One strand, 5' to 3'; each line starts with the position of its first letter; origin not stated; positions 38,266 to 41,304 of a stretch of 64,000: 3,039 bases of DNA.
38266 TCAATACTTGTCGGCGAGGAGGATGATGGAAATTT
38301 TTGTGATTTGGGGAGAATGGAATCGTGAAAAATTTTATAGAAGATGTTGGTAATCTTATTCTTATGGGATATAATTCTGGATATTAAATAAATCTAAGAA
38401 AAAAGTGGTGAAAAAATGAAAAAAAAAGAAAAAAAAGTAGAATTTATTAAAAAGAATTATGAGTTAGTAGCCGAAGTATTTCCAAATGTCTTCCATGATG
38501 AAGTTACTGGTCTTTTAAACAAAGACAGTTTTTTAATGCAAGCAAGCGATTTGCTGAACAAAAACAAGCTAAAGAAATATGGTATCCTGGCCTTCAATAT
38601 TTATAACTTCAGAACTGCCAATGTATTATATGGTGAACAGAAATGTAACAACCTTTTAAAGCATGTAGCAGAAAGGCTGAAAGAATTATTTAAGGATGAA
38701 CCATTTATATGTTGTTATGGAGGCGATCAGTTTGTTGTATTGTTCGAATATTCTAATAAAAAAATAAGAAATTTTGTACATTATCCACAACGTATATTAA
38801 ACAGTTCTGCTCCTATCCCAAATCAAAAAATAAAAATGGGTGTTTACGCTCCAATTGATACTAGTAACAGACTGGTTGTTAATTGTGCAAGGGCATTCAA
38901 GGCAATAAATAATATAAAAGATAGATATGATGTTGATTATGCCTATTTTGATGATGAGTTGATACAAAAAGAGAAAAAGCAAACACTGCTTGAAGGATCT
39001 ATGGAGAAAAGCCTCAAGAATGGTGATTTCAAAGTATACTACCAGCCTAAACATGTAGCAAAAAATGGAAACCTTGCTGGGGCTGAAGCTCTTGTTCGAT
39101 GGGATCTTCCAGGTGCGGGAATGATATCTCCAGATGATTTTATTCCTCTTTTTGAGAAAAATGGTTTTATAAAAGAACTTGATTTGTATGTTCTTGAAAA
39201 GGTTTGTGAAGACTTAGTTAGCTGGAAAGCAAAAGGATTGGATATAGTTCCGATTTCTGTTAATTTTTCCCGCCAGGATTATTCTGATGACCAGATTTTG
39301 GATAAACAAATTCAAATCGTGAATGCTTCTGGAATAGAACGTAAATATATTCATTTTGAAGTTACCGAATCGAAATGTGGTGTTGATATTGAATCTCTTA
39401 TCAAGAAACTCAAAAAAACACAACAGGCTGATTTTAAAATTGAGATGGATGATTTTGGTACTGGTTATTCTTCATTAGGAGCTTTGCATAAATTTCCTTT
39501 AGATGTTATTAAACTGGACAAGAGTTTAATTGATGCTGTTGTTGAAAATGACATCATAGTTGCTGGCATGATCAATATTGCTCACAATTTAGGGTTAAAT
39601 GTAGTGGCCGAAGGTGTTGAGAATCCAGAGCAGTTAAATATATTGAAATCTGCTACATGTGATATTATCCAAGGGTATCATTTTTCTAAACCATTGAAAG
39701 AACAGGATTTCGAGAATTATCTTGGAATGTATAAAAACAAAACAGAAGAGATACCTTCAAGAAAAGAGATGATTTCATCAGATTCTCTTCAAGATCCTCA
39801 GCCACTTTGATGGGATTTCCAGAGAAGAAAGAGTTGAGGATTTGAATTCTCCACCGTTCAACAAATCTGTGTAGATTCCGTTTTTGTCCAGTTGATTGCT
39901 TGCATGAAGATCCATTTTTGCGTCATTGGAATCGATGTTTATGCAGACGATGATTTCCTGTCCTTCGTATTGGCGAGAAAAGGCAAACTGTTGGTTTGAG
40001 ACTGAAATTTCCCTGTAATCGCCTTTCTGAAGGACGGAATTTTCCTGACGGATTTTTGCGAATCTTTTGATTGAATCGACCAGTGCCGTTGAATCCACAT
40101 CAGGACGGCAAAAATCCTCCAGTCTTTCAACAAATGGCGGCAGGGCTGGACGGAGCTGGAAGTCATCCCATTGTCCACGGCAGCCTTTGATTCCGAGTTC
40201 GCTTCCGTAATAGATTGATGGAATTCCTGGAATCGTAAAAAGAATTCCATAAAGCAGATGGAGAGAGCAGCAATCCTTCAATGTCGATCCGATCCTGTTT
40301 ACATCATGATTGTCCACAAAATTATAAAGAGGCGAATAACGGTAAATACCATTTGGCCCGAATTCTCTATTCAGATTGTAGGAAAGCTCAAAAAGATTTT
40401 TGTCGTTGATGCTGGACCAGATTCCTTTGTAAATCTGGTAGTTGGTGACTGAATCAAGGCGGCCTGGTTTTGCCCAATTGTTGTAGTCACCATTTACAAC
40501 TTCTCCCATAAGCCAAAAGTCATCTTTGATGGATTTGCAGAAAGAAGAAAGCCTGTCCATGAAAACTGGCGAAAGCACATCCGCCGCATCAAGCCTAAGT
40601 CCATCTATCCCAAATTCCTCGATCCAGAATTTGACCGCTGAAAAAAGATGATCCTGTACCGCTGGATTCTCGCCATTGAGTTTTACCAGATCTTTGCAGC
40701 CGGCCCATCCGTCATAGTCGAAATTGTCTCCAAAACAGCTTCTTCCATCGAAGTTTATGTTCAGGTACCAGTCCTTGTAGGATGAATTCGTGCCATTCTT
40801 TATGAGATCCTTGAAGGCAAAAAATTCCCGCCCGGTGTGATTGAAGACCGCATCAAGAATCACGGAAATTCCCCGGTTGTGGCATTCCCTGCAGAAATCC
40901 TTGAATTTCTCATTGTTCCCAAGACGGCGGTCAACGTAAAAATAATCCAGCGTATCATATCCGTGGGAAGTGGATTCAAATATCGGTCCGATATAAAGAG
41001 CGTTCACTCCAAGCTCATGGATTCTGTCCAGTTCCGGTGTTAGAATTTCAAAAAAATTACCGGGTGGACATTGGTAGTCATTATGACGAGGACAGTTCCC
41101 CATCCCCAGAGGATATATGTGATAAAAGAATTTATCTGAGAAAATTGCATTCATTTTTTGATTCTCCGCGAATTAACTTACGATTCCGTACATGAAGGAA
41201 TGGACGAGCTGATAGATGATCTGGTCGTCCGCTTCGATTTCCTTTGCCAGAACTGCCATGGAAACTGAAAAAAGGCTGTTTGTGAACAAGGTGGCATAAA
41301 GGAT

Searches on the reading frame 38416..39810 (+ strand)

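Call 45: search_protein_families(library=pfam, proteins=[window:38416-39810:+], max_evalue=0.00001)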
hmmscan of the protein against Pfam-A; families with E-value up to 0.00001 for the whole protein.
window:38416-39810:+ (464 aa): 2 families
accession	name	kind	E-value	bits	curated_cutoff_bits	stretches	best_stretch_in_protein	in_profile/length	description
PF00563.25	EAL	-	3.6e-67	226.6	31.3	1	196-426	4-236/236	EAL domain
PF00990.26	GGDEF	-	5.6e-16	59.2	23.8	1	26-130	2-109/161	Diguanylate cyclase, GGDEF domain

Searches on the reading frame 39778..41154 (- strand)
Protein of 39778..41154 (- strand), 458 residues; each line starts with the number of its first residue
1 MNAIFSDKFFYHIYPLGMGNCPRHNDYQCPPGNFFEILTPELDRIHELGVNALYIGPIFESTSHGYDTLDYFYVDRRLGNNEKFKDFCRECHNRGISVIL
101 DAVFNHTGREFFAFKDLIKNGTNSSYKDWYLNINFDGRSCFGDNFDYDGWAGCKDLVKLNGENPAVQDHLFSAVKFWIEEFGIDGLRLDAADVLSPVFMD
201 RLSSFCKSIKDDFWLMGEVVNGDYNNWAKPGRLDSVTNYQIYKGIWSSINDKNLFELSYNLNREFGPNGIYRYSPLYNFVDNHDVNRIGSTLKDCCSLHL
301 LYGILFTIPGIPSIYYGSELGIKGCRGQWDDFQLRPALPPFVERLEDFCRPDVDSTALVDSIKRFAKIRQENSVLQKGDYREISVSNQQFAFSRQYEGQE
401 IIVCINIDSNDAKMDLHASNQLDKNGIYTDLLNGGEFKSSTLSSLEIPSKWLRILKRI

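Call 45: search_protein_families(library=pfam, proteins=[window:39778-41154:-], max_evalue=0.00001)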
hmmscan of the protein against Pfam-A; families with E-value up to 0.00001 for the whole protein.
window:39778-41154:- (458 aa): 3 families
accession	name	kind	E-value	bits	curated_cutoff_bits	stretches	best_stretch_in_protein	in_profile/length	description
PF00128.31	Alpha-amylase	-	3.6e-54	185.1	22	1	39-333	22-367/446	Alpha amylase, catalytic domain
PF22026.2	Alpha-amylase_C_2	-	8.5e-06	26.5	27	0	378-436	1-58/78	Alpha-amylase C-terminal domain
PF16657.11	Malt_amylase_C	-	8.5e-06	26.2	27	0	378-441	1-61/75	Maltogenic Amylase, C-terminal domain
